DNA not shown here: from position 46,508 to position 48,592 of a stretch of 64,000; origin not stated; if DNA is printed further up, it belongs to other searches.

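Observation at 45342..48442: Phage-encoded sugar C-methyltransferase plus OGT-like GT41 glycosyltransferase cassette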

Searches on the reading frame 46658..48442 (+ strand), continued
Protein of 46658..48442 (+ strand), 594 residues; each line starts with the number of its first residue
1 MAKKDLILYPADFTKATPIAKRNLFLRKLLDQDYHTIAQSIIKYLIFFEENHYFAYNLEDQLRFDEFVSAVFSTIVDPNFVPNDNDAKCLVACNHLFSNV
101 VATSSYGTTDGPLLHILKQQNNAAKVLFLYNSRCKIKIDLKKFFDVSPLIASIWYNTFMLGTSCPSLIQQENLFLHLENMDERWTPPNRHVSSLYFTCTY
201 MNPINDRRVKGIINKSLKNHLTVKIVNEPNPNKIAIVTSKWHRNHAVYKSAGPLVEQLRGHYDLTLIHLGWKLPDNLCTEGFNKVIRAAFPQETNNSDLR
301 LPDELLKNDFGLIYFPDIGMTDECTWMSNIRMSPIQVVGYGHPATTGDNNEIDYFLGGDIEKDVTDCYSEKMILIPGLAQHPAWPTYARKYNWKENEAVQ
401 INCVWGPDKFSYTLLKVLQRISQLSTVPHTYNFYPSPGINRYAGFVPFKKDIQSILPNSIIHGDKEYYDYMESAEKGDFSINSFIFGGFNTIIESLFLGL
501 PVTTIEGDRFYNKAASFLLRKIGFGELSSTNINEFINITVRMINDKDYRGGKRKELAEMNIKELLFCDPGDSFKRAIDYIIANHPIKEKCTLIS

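Call 50: fold_search(model_id=the predicted structure, library=pdb)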
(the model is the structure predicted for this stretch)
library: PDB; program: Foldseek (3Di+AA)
matches with E <= 10: 1103; with E <= 0.001: 215
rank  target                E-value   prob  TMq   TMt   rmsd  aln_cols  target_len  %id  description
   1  8j30_B                6.2e-30  1.00  0.76  0.76   5.0       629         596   19  Crystal structure of ApNGT with Q469A and M218A mutations in complex with UDP-GLC (released 2023-08-16)
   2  3q3h_B                2.9e-28  1.00  0.78  0.77   4.9       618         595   19  Crystal structure of the Actinobacillus pleuropneumoniae HMW1C glycosyltransferase in complex with UDP-GLC (released 2011-08-24)
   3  3q3e_B                3.0e-28  1.00  0.76  0.76   5.0       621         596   19  Crystal structure of the Actinobacillus pleuropneumoniae HMW1C glycosyltransferase (released 2011-08-24)
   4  3q3i_B                7.9e-28  1.00  0.76  0.76   4.8       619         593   20  Crystal structure of the Actinobacillus pleuropneumoniae HMW1C glycosyltransferase in the presence of peptide N1131 (released 2011-08-24)
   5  8j30_A                7.9e-28  1.00  0.76  0.74   5.4       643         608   19  Crystal structure of ApNGT with Q469A and M218A mutations in complex with UDP-GLC (released 2023-08-16)
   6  3q3e_A                1.8e-27  1.00  0.78  0.75   4.8       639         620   19  Crystal structure of the Actinobacillus pleuropneumoniae HMW1C glycosyltransferase (released 2011-08-24)
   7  8p0o_A                3.1e-27  1.00  0.75  0.71   5.4       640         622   20  Crystal structure of AaNGT complexed to UDP-Gal (released 2023-09-06)
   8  8p0q_B                4.1e-27  1.00  0.76  0.74   4.6       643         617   19  Crystal structure of AaNGT complexed to UDP and a peptide (released 2023-09-06)
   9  8p0o_B                4.5e-27  1.00  0.76  0.73   5.1       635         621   20  Crystal structure of AaNGT complexed to UDP-Gal (released 2023-09-06)
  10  8p0q_A                9.0e-27  1.00  0.76  0.73   4.8       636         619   19  Crystal structure of AaNGT complexed to UDP and a peptide (released 2023-09-06)
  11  8dth_B                9.1e-18  1.00  0.47  0.41  14.2       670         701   13  Cryo-EM structure of Arabidopsis SPY alternative conformation 2 (released 2023-03-08)
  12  8dtg_A                1.3e-17  1.00  0.54  0.42  11.8       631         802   14  Cryo-EM structure of Arabidopsis SPY alternative conformation 1 (released 2023-03-08)
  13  5djs_A                2.1e-17  1.00  0.55  0.61   8.0       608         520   14  Thermobaculum terrenum O-GlcNAc transferase mutant - K341M (released 2015-10-28)
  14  7y4i_B                3.4e-17  1.00  0.53  0.40  11.0       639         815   13  Crystal structure of SPINDLY in complex with GDP (released 2022-12-07)
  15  6e37_A                4.2e-17  1.00  0.49  0.43  14.0       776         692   12  O-GlcNAc Transferase in complex with covalent inhibitor (released 2019-11-06)
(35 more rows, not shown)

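Call 51: find_related_loci(query=A1, collection=genome_contigs, flank=6000)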
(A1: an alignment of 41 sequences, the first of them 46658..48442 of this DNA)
Query A1 (594 aa) in genome_contigs; peptide patterns used: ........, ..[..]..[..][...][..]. (x = any residue, [..] = any of these).
28 stretches matched a pattern; 2 encode a relative of the query (tblastn E <= 1e-3); 2 distinct loci.
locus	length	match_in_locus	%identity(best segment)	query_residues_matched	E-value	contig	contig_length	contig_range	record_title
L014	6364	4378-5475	27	231-585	4e-38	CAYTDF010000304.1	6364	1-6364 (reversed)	MAG TPA_asm: uncultured bacterium isolate SRP308112_co1_364 genome assembly, contig: NODE_24469_length_6364_cov_4.439848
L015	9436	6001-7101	28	232-594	6e-37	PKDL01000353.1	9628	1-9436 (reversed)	MAG: Proteobacteria bacterium isolate Deltapro1 c_000000003759, whole genome shotgun sequence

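Call 55: search_protein_families(library=pfam, proteins=[L015:4105-4719:+, L015:4073-4549:+, L015:2522-3439:+, L015:318-2084:+, L015:7907-9211:-, L014:1872-3083:-, L014:1677-2495:+, L014:533-1156:+], max_evalue=0.01)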
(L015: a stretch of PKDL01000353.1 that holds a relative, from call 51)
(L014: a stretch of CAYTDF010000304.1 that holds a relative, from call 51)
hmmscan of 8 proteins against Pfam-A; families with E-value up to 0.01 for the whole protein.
L015:4105-4719:+ (204 aa): 0 families

L015:4073-4549:+ (158 aa): 0 families

L015:2522-3439:+ (305 aa): 1 family
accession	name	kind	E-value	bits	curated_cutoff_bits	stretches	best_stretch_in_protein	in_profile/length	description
PF22599.2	SecDF_P1_head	-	7.1e-10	39.2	27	1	187-260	16-90/114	SecDF, P1 head subdomain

L015:318-2084:+ (588 aa): 0 families

L015:7907-9211:- (434 aa): 9 families
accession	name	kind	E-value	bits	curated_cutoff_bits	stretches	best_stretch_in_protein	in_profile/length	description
PF13489.12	Methyltransf_23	-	6.6e-15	55.7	27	1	109-253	8-155/164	Methyltransferase domain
PF08484.17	Methyltransf_14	-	3.7e-12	46.8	23.5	1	284-388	37-140/160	C-methyltransferase C-terminal domain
PF08242.18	Methyltransf_12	-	4.7e-08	34.1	30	1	125-204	1-89/98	Methyltransferase domain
PF13649.12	Methyltransf_25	-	2.2e-05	25.5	27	1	124-158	1-35/97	Methyltransferase domain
PF02390.23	Methyltransf_4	-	6.7e-05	22.9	24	1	121-153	2-34/173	Putative methyltransferase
PF13847.12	Methyltransf_31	-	8.4e-05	22.7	27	1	123-153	6-37/145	Methyltransferase domain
PF08241.18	Methyltransf_11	-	0.00024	22.1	21.2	1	126-202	2-82/95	Methyltransferase domain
PF01135.25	PCMT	-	0.00056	20.2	20.3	1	83-151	37-105/210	Protein-L-isoaspartate(D-aspartate) O-methyltransferase (PCMT)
PF08421.16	Methyltransf_13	-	0.009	16.6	31.3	0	27-80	1-53/62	Putative zinc binding domain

L014:1872-3083:- (403 aa): 3 families
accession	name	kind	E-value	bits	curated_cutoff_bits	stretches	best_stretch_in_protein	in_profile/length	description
PF06439.18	3keto-disac_hyd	-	8.4e-75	251.4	26.8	2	41-216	2-187/187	3-keto-disaccharide hydrolase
PF20407.5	DUF1583_N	-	0.0012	19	22.9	0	333-372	80-119/150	Domain of unknown function (DUF1583_N)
PF21708.4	Glyco_hydro_59_C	-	0.0079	16.7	27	0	333-379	109-154/175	Galactocerebrosidase, C-terminal lectin domain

L014:1677-2495:+ (272 aa): 0 families

L014:533-1156:+ (207 aa): 0 families

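Call 61: find_related_loci(query=A1, collection=viral_contigs, flank=6000)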
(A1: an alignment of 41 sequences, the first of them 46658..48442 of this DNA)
Query A1 (594 aa) in viral_contigs; peptide patterns used: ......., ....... (x = any residue, [..] = any of these).
43 stretches matched a pattern; 18 encode a relative of the query (tblastn E <= 1e-3); 18 distinct loci.
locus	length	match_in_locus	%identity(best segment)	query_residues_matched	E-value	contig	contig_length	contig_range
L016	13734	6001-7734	52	1-583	0e+0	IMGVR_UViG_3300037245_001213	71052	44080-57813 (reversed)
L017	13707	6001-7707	54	25-593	0e+0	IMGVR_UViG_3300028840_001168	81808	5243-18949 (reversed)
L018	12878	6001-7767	50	1-594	0e+0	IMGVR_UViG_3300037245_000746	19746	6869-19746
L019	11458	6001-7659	50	40-588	0e+0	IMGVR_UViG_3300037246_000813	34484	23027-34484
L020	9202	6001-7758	47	3-585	0e+0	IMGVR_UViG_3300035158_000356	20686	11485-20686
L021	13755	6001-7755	46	6-588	5e-180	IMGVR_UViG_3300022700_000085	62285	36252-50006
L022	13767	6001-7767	46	3-588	7e-179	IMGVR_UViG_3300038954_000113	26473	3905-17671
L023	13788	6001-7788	45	4-588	7e-178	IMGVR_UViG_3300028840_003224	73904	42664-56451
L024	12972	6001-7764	45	3-588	2e-175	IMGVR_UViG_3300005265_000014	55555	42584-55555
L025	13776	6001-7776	44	3-588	1e-168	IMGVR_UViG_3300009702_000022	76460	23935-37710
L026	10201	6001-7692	44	36-588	1e-164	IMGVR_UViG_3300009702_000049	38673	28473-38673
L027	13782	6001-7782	43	3-594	4e-164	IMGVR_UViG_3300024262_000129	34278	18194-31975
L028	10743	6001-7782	43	3-594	1e-163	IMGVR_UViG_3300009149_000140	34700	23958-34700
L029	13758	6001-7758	46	7-588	0e+0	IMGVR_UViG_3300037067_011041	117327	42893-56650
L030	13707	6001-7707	43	26-584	6e-139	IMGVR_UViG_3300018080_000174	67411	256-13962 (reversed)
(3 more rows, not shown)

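Call 76: fold_search(model_id=the predicted structure, library=viral)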
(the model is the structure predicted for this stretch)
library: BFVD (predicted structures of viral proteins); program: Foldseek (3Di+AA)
matches with E <= 10: 555; with E <= 0.001: 57
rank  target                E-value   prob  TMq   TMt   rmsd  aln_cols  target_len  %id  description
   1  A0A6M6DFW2            2.0e-07  1.00  0.32  0.35  10.6       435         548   12  (no name in the UniProt tables at hand)
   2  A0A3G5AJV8            1.2e-06  1.00  0.36  0.44  17.2       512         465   10  Glycosyltransferase family 1 protein [Solumvirus sp.]
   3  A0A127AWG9            1.8e-06  1.00  0.33  0.46   7.9       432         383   11  Glycosyl transferase [Bacillus phage SP-15]
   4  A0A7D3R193            3.2e-06  1.00  0.34  0.25  11.3       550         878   12  Glycosyl transferase family 1 [Fadolivirus FV1/VV64]
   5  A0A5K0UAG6            4.7e-06  1.00  0.35  0.27  13.8       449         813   10  Glycosyltransferase [Yasminevirus sp. GU-2018]
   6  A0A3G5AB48            6.4e-06  1.00  0.29  0.19   9.1       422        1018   11  Putative WcaK-like polysaccharide pyruvyl transferase [Hyperionvirus sp.]
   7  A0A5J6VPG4            6.4e-06  1.00  0.25  0.23  12.6       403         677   13  Glycosyltransferase group 1 [Megaviridae environmental sample]
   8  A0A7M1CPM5            8.4e-06  1.00  0.36  0.43   8.2       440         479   11  (no name in the UniProt tables at hand)
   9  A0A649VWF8            9.3e-06  1.00  0.36  0.42   7.7       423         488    9  Glycosyltransferase [Arthrobacter phage BeatusComedenti]
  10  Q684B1                9.8e-06  1.00  0.29  0.46   9.9       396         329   11  (no name in the UniProt tables at hand)
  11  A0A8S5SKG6            1.0e-05  1.00  0.34  0.38   8.4       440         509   12  Glycosyl transferase family 1 domain-containing protein [Myoviridae sp. ctQVY25]
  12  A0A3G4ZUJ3            1.4e-05  1.00  0.33  0.29  16.3       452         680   12  Glycosyltransferase [Edafosvirus sp.]
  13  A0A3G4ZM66            2.2e-05  1.00  0.33  0.21  20.3       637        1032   10  Glycosyltransferase [Terrestrivirus sp.]
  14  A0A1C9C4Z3            2.6e-05  1.00  0.32  0.29  14.1       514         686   10  Putative glycosyltransferase [Heterosigma akashiwo virus 01]
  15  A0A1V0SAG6            4.4e-05  1.00  0.34  0.34  13.0       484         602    9  Glycosyl transferase family 1 domain-containing protein [Catovirus CTV1]
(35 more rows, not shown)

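Call 84: search_protein_families(library=padloc, proteins=[window:46658-48442:+], max_evalue=0.01)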
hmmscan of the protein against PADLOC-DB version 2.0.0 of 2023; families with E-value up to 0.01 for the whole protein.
window:46658-48442:+ (594 aa): 0 families

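Call 88: search_protein_representatives(alignment_id=A1)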
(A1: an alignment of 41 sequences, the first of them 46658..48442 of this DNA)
Query: 41 sequences, 615 profile positions. Proteins with E-value up to 0.001 (for the whole library): 23397; up to 1e-10: 6048; up to 1e-30: 603. The best 150 are listed.
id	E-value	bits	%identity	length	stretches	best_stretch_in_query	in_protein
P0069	0.0e+00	1014.3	-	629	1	3-614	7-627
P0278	4.2e-246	834.9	-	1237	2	50-604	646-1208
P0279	1.8e-233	793.1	-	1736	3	75-604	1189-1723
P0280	2.2e-198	677.3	-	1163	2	75-602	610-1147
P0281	2.0e-189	647.7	-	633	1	3-602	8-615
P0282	1.8e-161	555.3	-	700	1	20-603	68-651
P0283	1.1e-160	552.8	-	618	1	14-600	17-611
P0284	3.1e-152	524.8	-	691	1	37-603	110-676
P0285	3.6e-145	501.5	-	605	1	47-604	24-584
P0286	1.4e-141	489.7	-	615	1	6-601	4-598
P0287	3.9e-139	481.6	-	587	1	35-603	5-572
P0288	1.4e-136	473.1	-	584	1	35-609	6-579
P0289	1.8e-134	466.1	-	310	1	297-613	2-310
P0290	7.6e-133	460.8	-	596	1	34-603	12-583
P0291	2.1e-132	459.4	-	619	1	3-603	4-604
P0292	3.6e-132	458.5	-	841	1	21-605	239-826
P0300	2.3e-126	439.4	-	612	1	44-603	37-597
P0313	2.2e-116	406.4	-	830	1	29-603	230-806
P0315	3.5e-116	405.8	-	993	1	31-604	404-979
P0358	1.0e-100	354.7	-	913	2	123-603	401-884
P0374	1.6e-97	344.1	-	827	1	40-603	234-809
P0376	2.8e-97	343.3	-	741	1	46-605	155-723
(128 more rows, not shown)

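Call 89: search_protein_families(library=pfam, proteins=[P0278, P0279, P0280, P0315, P0358, P0292, P0313, P0374, P0376, P0282], max_evalue=0.001)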
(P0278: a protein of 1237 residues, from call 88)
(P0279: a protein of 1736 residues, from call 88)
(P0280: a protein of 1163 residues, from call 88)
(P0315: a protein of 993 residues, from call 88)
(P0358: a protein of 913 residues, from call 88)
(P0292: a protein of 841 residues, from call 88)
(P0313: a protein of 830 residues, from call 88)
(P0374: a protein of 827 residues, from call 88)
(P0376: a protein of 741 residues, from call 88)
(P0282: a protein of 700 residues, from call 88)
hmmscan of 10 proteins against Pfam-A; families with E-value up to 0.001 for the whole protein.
P0278 (1237 aa): 1 family
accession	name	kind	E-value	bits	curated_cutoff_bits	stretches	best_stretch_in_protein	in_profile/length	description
PF13844.12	Glyco_transf_41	-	8.1e-22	77.6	25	2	404-573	368-537/543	Glycosyl transferase family 41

P0279 (1736 aa): 1 family
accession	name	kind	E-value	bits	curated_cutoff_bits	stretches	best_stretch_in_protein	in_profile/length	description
PF13844.12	Glyco_transf_41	-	1.7e-22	79.8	25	2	1044-1125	445-526/543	Glycosyl transferase family 41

P0280 (1163 aa): 1 family
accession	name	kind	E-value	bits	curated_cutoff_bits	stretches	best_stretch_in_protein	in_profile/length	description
PF13844.12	Glyco_transf_41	-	1.1e-21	77.2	25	2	969-1132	376-537/543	Glycosyl transferase family 41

P0315 (993 aa): 5 families
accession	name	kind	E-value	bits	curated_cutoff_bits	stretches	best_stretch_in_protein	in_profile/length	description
PF13692.12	Glyco_trans_1_4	-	1.1e-09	39.2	27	1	189-301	15-121/142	Glycosyl transferases group 1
PF13844.12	Glyco_transf_41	-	6.5e-09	35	25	1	880-960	455-535/543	Glycosyl transferase family 41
PF00534.26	Glycos_transf_1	-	1.2e-07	31.8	26.4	1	189-299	28-131/172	Glycosyl transferases group 1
PF13439.12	Glyco_transf_4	-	0.00014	22.4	28.5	0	24-159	2-168/170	Glycosyltransferase Family 4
PF18071.7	HMW1C_N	-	0.00069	20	27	0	451-513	55-117/146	HMW1C N-terminal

P0358 (913 aa): 2 families
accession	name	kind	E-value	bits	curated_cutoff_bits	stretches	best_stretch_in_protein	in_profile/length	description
PF02485.27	Branch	-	1.1e-26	94.3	23.4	1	3-213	1-234/250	Core-2/I-Branching enzyme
PF13844.12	Glyco_transf_41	-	9.9e-08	31.1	25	1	779-865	449-535/543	Glycosyl transferase family 41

P0292 (841 aa): 5 families
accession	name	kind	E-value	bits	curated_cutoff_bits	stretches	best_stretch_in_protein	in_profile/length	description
PF13844.12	Glyco_transf_41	-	1.2e-17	63.9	25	1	714-810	442-538/543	Glycosyl transferase family 41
PF13489.12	Methyltransf_23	-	3.1e-13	50.2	27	1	26-161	13-137/164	Methyltransferase domain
PF13649.12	Methyltransf_25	-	4e-06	27.9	27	1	38-117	1-87/97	Methyltransferase domain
PF08242.18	Methyltransf_12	-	7.1e-06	27.1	30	1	39-111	1-82/98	Methyltransferase domain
PF08241.18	Methyltransf_11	-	0.00029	21.8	21.2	1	39-110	1-76/95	Methyltransferase domain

P0313 (830 aa): 3 families
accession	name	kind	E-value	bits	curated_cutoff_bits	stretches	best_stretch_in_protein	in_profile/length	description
PF13844.12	Glyco_transf_41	-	6e-14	51.6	25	1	698-791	445-538/543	Glycosyl transferase family 41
PF13489.12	Methyltransf_23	-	9.4e-05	22.6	27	1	29-141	21-132/164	Methyltransferase domain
PF13649.12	Methyltransf_25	-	0.00027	22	27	0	34-118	1-92/97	Methyltransferase domain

P0374 (827 aa): 2 families
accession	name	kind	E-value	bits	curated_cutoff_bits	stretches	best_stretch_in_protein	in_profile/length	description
PF17784.7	Sulfotransfer_4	-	7.9e-17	62.3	22.8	1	47-182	80-214/215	Sulfotransferase domain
PF13844.12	Glyco_transf_41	-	0.00025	19.9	25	0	712-793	456-537/543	Glycosyl transferase family 41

P0376 (741 aa): 1 family
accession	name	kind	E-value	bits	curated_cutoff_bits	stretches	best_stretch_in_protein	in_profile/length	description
PF13844.12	Glyco_transf_41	-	1.7e-05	23.7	25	0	637-703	469-535/543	Glycosyl transferase family 41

P0282 (700 aa): 1 family
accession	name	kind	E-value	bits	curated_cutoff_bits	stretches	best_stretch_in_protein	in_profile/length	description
PF13844.12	Glyco_transf_41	-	2.6e-11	42.9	25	1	535-635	437-537/543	Glycosyl transferase family 41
